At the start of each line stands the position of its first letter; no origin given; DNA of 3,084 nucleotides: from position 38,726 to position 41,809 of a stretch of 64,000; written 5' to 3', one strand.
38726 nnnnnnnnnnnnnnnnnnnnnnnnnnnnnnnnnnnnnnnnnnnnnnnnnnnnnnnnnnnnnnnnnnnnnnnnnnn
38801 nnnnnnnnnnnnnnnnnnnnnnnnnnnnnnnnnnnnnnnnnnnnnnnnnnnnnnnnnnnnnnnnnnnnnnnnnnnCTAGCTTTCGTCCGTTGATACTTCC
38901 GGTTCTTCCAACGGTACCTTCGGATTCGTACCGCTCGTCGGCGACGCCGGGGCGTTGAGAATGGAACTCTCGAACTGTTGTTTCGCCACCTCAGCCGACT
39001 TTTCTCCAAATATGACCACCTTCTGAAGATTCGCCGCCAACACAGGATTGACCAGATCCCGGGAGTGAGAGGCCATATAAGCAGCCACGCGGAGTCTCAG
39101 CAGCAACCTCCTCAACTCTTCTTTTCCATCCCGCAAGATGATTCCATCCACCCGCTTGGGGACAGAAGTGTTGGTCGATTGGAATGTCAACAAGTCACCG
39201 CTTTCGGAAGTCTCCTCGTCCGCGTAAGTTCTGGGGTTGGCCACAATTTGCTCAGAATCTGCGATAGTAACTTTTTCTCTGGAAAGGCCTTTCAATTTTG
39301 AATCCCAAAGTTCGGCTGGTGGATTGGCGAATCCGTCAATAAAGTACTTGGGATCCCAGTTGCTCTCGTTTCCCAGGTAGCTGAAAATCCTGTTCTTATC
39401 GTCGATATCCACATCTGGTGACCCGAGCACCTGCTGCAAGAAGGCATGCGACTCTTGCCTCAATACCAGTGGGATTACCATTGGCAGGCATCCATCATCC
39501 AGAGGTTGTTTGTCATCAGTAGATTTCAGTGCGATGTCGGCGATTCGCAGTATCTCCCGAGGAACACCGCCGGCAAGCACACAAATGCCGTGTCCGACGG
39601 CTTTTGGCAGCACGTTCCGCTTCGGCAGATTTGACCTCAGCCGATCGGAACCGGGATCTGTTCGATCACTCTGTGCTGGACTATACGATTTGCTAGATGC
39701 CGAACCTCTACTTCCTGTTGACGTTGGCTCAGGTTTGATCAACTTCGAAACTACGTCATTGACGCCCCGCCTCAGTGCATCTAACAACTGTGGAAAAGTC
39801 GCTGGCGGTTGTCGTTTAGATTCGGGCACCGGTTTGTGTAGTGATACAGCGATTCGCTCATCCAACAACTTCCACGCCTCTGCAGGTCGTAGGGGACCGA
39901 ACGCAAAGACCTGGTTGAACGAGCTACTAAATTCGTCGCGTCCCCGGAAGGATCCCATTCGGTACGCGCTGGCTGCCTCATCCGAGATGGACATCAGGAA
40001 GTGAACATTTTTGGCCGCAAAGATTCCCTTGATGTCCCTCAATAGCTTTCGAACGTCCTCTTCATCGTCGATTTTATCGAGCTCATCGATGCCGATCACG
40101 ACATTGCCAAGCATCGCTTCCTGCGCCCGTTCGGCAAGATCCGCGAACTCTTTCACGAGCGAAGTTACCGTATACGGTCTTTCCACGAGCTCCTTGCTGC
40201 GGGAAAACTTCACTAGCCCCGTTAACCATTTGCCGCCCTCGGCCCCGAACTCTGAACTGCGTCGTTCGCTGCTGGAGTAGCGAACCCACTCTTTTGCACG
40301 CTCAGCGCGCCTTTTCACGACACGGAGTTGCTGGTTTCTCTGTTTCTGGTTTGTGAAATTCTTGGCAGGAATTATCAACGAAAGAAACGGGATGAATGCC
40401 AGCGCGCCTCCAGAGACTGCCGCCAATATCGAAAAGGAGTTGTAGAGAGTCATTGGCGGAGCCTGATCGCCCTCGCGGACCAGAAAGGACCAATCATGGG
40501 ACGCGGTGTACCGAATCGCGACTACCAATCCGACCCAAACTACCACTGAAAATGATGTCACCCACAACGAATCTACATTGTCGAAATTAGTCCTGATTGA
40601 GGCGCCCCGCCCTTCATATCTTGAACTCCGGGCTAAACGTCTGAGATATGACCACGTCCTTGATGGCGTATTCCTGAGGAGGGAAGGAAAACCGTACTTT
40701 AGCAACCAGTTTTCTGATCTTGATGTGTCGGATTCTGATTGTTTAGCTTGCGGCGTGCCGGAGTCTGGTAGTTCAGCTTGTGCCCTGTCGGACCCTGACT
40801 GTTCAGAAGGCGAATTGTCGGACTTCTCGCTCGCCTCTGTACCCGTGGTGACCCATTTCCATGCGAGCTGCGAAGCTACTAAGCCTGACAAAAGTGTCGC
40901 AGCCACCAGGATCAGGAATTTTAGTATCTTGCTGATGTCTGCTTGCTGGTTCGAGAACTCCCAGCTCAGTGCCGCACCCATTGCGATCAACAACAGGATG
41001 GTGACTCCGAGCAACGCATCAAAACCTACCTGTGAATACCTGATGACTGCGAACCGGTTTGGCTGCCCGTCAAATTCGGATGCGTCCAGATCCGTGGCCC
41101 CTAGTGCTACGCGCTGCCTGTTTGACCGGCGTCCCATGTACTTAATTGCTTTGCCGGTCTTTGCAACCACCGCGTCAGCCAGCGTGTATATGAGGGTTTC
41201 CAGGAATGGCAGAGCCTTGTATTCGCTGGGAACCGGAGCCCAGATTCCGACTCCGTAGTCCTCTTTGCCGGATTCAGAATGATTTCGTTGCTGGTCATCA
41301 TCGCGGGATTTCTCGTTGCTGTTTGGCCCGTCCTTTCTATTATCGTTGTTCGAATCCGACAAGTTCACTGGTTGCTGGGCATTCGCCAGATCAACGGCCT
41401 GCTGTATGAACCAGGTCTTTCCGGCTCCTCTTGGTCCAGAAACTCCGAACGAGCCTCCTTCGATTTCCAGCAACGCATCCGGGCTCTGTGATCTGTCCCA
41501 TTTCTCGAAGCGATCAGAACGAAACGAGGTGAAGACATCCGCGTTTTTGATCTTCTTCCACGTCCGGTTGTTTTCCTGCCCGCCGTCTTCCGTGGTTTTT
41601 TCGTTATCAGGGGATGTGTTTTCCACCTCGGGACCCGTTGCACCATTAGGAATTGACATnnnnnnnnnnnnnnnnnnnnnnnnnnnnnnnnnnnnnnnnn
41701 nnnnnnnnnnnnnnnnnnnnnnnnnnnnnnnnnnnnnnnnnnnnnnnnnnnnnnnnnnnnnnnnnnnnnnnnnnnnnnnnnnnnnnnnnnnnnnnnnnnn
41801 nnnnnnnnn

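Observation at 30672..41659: tRNA-proximal island with KAP NTPase, HTH-STAND-TPR NTPase and SPFH/flotillin operon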

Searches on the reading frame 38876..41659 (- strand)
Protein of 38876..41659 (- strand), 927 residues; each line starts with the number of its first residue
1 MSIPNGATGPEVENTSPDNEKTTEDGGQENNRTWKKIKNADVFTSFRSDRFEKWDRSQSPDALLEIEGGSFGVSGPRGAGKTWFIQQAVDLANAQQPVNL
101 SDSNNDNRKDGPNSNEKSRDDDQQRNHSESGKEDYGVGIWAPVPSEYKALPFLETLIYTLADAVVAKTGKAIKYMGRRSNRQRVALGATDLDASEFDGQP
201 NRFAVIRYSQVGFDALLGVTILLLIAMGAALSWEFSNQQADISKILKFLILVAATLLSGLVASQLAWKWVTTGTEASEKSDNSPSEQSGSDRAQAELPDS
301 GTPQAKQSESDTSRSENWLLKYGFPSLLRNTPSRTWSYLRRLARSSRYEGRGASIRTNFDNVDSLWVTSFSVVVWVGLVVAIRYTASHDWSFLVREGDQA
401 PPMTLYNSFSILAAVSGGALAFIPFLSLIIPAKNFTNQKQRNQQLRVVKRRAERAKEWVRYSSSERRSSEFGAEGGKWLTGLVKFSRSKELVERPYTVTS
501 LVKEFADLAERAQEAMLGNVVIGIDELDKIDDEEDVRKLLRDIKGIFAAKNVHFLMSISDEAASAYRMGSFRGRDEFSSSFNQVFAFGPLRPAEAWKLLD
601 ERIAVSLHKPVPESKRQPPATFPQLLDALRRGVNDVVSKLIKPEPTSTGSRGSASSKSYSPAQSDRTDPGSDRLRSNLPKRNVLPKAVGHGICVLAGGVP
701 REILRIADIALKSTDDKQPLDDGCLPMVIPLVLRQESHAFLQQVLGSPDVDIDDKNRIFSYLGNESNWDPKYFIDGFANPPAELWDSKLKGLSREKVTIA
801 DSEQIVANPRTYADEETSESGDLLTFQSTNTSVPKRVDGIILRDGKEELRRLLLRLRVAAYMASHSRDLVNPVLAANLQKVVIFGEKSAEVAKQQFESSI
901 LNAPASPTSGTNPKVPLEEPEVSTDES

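Call 5: search_protein_families(library=pfam, proteins=[window:38876-41659:-], max_evalue=0.01)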
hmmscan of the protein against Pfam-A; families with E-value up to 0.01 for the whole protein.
window:38876-41659:- (927 aa): 3 families
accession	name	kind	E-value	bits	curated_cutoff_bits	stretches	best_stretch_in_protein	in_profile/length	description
PF07693.20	KAP_NTPase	-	6.4e-06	26.1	20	1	68-559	20-191/293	KAP family P-loop domain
PF13173.12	AAA_14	-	0.0055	17.1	27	0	73-109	7-46/129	AAA domain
PF13401.12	AAA_22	-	0.0069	17.1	27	0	73-95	10-32/130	AAA domain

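Call 6: search_protein_families(library=padloc, proteins=[window:38876-41659:-], max_evalue=0.01)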
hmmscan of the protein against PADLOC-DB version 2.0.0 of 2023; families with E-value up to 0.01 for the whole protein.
window:38876-41659:- (927 aa): 0 families

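Call 7: search_protein_families(library=ncbifam, proteins=[window:38876-41659:-], max_evalue=0.01)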
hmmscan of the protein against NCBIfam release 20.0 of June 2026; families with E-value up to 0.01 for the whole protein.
window:38876-41659:- (927 aa): 1 family
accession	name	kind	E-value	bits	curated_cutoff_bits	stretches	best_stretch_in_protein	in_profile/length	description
NF047389.1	ATPase_Sll1717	subfamily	0.0023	17.1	75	0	65-110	26-70/454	P-loop ATPase, Sll1717 family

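Call 11: find_homologous_proteins(query=window:38876-41659:-)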
Query window:38876-41659:- (927 aa): 6 proteins with E <= 0.001 among 8000 candidates.
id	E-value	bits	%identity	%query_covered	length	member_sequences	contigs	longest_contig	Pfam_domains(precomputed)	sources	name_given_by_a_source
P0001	0.0e+0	2073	100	100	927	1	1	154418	PF07693.21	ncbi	-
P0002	2.1e-54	203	45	22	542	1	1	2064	-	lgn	-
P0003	6.4e-47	179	50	17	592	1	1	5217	-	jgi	jgi:KAP family P-loop domain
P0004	9.1e-44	168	50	17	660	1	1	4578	-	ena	-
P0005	2.0e-13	68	35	14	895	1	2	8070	-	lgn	-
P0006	1.0e-11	62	31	17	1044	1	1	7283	PF07693.21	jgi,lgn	jgi:hypothetical protein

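Call 14: find_encoding_contigs(protein=P0001, flank=10000, max_places=3)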
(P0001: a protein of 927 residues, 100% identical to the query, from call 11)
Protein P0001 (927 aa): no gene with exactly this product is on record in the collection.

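Call 49: find_encoding_contigs(protein=P0006, flank=8000, max_places=2)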
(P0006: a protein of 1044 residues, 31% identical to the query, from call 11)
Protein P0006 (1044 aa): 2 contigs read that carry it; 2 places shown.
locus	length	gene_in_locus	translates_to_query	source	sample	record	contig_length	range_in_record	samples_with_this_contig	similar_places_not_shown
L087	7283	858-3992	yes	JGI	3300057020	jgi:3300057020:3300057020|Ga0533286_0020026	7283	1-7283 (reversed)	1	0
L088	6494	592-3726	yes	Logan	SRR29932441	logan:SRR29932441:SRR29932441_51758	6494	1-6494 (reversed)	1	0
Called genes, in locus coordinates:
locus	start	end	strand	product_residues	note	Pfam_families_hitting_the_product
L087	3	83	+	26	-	?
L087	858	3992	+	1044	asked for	PF07693:KAP_NTPase (faint)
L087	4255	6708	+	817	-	PF20720:nSTAND3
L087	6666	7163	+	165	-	-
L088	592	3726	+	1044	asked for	PF07693:KAP_NTPase (faint)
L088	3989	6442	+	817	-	PF20720:nSTAND3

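Call 50: find_encoding_contigs(protein=P0005, flank=8000, max_places=2)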
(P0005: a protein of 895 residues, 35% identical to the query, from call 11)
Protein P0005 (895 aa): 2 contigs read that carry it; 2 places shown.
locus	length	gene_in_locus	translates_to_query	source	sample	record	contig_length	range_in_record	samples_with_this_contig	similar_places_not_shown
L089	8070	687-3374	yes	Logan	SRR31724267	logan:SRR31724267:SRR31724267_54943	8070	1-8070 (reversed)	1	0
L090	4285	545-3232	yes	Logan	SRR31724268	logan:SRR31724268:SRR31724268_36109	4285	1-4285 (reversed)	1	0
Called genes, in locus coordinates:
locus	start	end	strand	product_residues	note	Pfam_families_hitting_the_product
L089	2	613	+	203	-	?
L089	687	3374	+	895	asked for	-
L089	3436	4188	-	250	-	PF00378:ECH_1, PF16113:ECH_2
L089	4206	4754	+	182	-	PF00293:NUDIX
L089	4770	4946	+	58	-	-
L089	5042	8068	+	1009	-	?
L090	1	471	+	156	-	?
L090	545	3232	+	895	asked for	-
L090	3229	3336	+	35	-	-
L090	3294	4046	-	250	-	PF00378:ECH_1, PF16113:ECH_2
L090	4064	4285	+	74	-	?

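Call 51: find_encoding_contigs(protein=P0003, flank=8000, max_places=2)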
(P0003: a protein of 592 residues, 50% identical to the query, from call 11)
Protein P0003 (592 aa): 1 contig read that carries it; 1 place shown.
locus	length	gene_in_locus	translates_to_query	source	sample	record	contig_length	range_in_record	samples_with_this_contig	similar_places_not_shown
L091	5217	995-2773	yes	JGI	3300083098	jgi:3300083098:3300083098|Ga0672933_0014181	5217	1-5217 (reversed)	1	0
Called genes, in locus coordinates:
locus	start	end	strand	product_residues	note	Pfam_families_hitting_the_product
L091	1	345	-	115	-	?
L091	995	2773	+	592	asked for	-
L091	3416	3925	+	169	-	PF13384:HTH_23 (weak), PF13518:HTH_28, PF13551:HTH_29, PF13565:HTH_32 (weak)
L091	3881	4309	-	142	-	-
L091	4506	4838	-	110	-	PF12728:HTH_17 (weak)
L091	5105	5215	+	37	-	?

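Call 59: search_protein_families(library=phrogs, proteins=[window:38876-41659:-], max_evalue=0.01)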
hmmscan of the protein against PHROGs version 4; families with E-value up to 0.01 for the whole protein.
window:38876-41659:- (927 aa): 0 families

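Call 60: search_protein_representatives(alignment_id=A5)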
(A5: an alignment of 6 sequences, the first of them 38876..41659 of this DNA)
Query: 6 sequences, 859 profile positions. Proteins with E-value up to 0.001 (for the whole library): 2764; up to 1e-10: 2471; up to 1e-30: 1911. The best 150 are listed.
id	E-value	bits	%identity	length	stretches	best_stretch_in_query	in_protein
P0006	0.0e+00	1105.4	-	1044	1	1-850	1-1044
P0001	2.6e-226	770.4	-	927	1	237-826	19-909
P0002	3.4e-219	746.9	-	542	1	252-822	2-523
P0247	1.6e-195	668.5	-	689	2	459-851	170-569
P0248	4.9e-176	604.1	-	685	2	447-850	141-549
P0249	9.3e-176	603.2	-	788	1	26-745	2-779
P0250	9.7e-162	556.8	-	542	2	482-823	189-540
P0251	2.0e-146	506.1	-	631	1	254-812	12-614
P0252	1.0e-141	490.5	-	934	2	466-848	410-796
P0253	4.1e-141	488.5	-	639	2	478-848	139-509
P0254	6.0e-138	478.1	-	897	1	2-841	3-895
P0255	2.7e-132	459.4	-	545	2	461-815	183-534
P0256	2.8e-128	446.1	-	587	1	256-819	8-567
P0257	1.0e-126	440.9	-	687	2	483-814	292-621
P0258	3.4e-126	439.2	-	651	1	254-821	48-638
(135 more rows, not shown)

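Call 62: search_protein_families(library=pfam, alignment_id=A8, max_evalue=0.001)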
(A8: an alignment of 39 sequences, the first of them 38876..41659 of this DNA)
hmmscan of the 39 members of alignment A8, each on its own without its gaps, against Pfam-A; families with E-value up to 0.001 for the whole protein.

A. member 1, window:38876-41659:- (927 aa): 1 family
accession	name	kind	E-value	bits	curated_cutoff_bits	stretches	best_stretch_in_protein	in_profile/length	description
PF07693.20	KAP_NTPase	-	6.4e-06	26.1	20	1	68-559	20-191/293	KAP family P-loop domain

B. families by the number of members that match (of 39 scanned): 16 families
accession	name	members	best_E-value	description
PF07693.20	KAP_NTPase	29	3.7e-08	KAP family P-loop domain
PF13191.12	AAA_16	25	4.1e-11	AAA ATPase domain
PF13401.12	AAA_22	24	3.8e-11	AAA domain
PF00004.35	AAA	7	1e-05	ATPase family associated with various cellular activities (AAA)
PF13173.12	AAA_14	5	6e-06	AAA domain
PF24883.2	NPHP3_N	3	7.2e-05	Nephrocystin 3, N-terminal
PF01637.24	ATPase_2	3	0.0002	ATPase domain predominantly from Archaea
PF05729.18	NACHT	2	0.00029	NACHT domain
PF23933.1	DUF7269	1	2e-05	Family of unknown function (DUF7269)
PF00561.26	Abhydrolase_1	1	2.9e-05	alpha/beta hydrolase fold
PF10604.15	Polyketide_cyc2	1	8.7e-05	Polyketide cyclase / dehydrase and lipid transport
PF13555.12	AAA_29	1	0.00018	P-loop containing region of AAA domain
PF07332.16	Phage_holin_3_6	1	0.00027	Putative Actinobacterial Holin-X, holin superfamily III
PF00005.33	ABC_tran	1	0.00029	ABC transporter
PF23417.1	STING_TM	1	0.00032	STING transmembrane domain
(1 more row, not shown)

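Call 71: find_related_loci(query=A8, collection=viral_contigs, flank=6000)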
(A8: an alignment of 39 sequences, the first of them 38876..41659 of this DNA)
Query A8 (927 aa) in viral_contigs; peptide patterns used: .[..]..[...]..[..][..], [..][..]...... (x = any residue, [..] = any of these).
156 stretches matched a pattern, but none encodes a relative of the query by tblastn (E <= 1e-3).

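Call 72: find_related_loci(query=A8, collection=metagenome_contigs, flank=7000)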
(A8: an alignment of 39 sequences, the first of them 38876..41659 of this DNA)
Query A8 (927 aa) in metagenome_contigs; peptide patterns used: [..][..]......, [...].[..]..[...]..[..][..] (x = any residue, [..] = any of these).
600 stretches matched a pattern (row limit reached: there are more); 26 encode a relative of the query (tblastn E <= 1e-3); 26 distinct loci.
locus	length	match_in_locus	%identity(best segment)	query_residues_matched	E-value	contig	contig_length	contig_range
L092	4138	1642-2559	43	68-603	7e-32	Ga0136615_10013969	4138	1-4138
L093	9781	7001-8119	39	3-602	1e-30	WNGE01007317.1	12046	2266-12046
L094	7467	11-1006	44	42-602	2e-28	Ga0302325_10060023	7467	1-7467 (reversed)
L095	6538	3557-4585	43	4-586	5e-25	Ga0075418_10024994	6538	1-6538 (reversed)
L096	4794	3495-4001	32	478-645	6e-17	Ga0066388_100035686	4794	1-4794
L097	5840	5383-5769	35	484-610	1e-16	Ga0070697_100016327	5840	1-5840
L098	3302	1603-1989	33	481-604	2e-15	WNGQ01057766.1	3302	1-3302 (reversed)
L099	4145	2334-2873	30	493-665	3e-14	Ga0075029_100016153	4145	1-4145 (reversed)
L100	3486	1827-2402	28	419-610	5e-14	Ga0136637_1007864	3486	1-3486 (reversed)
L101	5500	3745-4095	37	472-603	1e-13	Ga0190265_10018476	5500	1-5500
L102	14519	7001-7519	28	466-602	5e-13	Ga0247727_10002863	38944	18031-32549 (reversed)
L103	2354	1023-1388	33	488-603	1e-12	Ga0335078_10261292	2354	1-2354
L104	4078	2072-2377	34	503-612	2e-12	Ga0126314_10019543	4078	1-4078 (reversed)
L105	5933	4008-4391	35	474-610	4e-12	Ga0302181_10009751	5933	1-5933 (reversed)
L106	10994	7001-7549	27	417-602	2e-11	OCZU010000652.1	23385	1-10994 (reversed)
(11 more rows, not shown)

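Call 76: search_protein_families(library=pfam, alignment_id=A10, max_evalue=0.00001)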
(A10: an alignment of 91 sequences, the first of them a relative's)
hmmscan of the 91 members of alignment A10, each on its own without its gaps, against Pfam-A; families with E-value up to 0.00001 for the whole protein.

A. member 1, L092:331-1191:+ (286 aa): 0 families

B. families by the number of members that match (of 91 scanned): 48 families (the first 25 are shown)
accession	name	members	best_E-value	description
PF13565.12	HTH_32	2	1e-16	Homeodomain-like domain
PF13518.12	HTH_28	2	7.2e-15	Helix-turn-helix domain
PF13551.12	HTH_29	2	1.2e-14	Winged helix-turn helix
PF08281.18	Sigma70_r4_2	2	2.3e-14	Sigma-70, region 4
PF13384.12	HTH_23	2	2.8e-13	Homeodomain-like domain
PF13489.12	Methyltransf_23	2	2.9e-13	Methyltransferase domain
PF00012.26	HSP70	1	1.7e-86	Hsp70 protein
PF01244.27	Peptidase_M19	1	1.6e-69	Membrane dipeptidase (Peptidase family M19)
PF01339.22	CheB_methylest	1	3.9e-67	CheB methylesterase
PF04986.18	Y2_Tnp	1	2.4e-56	Putative transposase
PF00082.27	Peptidase_S8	1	1.2e-49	Subtilase family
PF13424.12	TPR_12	1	2.9e-45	Tetratricopeptide repeat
PF13374.12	TPR_10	1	8.4e-37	Tetratricopeptide repeat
PF13481.12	AAA_25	1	2.1e-35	AAA domain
PF02742.21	Fe_dep_repr_C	1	1.8e-30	Iron dependent repressor, metal binding and dimerisation domain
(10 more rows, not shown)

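Call 83: search_solved_structures(query=A8, max_evalue=0.01)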
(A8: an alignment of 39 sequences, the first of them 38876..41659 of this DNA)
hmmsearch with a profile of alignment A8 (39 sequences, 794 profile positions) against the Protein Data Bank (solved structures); distinct sequences matched with E-value up to 0.01: 0.

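Call 94: list_cluster_members(proteins=[P0001, P0007, P0127])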
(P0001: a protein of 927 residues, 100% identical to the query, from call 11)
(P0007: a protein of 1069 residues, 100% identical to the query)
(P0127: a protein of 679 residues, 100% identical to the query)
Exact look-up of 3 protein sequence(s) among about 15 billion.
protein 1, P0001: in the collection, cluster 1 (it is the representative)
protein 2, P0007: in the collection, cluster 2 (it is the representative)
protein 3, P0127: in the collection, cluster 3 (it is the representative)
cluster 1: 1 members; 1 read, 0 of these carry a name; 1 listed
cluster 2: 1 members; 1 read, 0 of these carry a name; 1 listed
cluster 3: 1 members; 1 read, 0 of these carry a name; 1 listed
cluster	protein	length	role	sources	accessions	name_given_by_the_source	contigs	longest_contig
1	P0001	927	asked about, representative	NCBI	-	-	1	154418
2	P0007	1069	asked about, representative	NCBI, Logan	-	-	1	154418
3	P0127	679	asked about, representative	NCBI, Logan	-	-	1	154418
